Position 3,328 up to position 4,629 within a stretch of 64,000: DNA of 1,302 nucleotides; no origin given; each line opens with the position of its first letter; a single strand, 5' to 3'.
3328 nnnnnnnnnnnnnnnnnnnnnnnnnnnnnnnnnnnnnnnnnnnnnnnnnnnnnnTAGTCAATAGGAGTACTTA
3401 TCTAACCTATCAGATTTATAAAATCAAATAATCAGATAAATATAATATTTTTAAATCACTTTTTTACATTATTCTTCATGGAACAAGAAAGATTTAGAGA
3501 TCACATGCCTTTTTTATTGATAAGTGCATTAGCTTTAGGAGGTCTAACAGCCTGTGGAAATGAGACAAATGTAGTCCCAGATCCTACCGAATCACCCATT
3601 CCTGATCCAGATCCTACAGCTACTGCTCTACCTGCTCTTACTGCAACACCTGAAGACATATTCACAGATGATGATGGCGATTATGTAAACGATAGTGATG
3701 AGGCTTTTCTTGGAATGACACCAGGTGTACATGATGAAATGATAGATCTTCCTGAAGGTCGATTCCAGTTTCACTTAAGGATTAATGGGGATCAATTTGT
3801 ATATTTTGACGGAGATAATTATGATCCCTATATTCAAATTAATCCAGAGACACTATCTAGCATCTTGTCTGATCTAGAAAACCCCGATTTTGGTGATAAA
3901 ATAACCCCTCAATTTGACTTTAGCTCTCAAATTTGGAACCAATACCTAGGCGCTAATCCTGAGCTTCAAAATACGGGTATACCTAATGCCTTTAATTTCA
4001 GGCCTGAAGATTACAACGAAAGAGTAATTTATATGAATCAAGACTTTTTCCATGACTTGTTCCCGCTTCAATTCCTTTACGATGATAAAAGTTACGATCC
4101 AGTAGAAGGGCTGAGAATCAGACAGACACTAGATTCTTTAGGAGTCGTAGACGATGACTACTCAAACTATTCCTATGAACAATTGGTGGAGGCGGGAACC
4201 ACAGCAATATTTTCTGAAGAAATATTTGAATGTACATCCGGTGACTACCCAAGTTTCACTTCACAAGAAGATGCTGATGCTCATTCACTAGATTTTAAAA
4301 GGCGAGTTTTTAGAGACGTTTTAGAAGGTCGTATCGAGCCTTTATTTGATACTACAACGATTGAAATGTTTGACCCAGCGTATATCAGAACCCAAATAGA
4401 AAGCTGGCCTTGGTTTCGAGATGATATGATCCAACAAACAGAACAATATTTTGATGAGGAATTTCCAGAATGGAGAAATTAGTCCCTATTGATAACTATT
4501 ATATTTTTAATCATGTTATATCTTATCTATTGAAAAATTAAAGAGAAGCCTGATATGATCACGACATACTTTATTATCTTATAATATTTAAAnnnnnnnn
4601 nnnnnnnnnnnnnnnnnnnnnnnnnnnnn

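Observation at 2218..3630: Near-identical ~150-nt 5' module on two otherwise unrelated lipoprotein genes (recombination breakpoint)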

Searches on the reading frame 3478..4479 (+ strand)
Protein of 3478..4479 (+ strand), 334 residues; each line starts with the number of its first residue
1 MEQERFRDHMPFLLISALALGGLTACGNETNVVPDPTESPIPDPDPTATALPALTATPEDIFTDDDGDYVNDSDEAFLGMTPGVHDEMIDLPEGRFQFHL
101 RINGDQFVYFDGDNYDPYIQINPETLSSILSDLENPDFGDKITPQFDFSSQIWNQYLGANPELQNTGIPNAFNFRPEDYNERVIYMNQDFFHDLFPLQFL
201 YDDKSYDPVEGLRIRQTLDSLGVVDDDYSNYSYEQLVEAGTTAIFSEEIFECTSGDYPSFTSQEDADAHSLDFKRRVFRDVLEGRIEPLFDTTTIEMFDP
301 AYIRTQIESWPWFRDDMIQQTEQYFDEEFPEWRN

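Call 9: search_protein_families(library=pfam, proteins=[window:3478-4479:+], max_evalue=0.1)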
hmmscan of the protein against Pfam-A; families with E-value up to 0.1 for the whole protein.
window:3478-4479:+ (334 aa): 0 families

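Call 12: find_homologous_proteins(query=window:3478-4479:+, max_evalue=0.001)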
Query window:3478-4479:+ (334 aa): 2 proteins with E <= 0.001 among 2235 candidates.
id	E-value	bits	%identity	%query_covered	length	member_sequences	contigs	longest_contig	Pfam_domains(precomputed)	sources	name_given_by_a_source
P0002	8.5e-227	770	100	100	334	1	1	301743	-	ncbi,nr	ncbi:hypothetical protein GF362_04225 [Candidatus Dojkabacteria bacterium]|nr:hypothetical protein [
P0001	1.0e-22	99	89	17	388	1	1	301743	-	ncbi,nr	ncbi:hypothetical protein GF362_04220 [Candidatus Dojkabacteria bacterium]|nr:hypothetical protein [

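Call 20: search_protein_families(library=ncbifam, proteins=[window:3478-4479:+], max_evalue=1)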
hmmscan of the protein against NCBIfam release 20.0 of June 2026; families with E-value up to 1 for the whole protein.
window:3478-4479:+ (334 aa): 1 family
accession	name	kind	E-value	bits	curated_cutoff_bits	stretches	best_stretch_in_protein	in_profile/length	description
NF033186.1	internalin_K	exception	0.46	8.9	1100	1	28-59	507-535/604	class 1 internalin InlK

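Call 33: predict_structure(protein=window:3478-4479:+)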
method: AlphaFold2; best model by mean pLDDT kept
length: 334 residues; sequences in the alignment: 1
mean_pLDDT: 35.4   pTM: 0.19
mean pLDDT of the five models: 35.4, 30.5, 30.2, 30.0, 28.3
residues with pLDDT >= 90: 0; 70-90: 0; 50-70: 8; < 50: 326
segments of 3 or more residues with pLDDT < 50: 1-318, 331-334
pLDDT, mean of each block of 10 residues (from residue 1): 39 27 26 37 35 27 37 29 26 32 32 32 35 35 30 36 35 28 27 28 34 39 43 42 37 35 42 45 37 36 43 44 52 47
secondary structure, 60 per line:
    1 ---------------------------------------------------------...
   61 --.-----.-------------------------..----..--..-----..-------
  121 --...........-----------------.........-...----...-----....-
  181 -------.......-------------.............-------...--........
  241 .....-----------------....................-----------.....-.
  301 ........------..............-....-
elements in order: H123-133 H151-159 H176-179 H188-194 H208-220 H233-245 H263-282 H294-298 H300-308 H315-328 H330-333

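Call 67: search_solved_structures(query=window:3478-4479:+, max_evalue=1)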
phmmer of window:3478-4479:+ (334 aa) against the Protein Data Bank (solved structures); distinct sequences matched with E-value up to 1: 1.
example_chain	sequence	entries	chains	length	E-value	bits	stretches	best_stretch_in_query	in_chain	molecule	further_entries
3o4d_A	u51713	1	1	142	0.18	14.3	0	80-130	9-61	de novo designed beta-trefoil architecture with symmetric primary structure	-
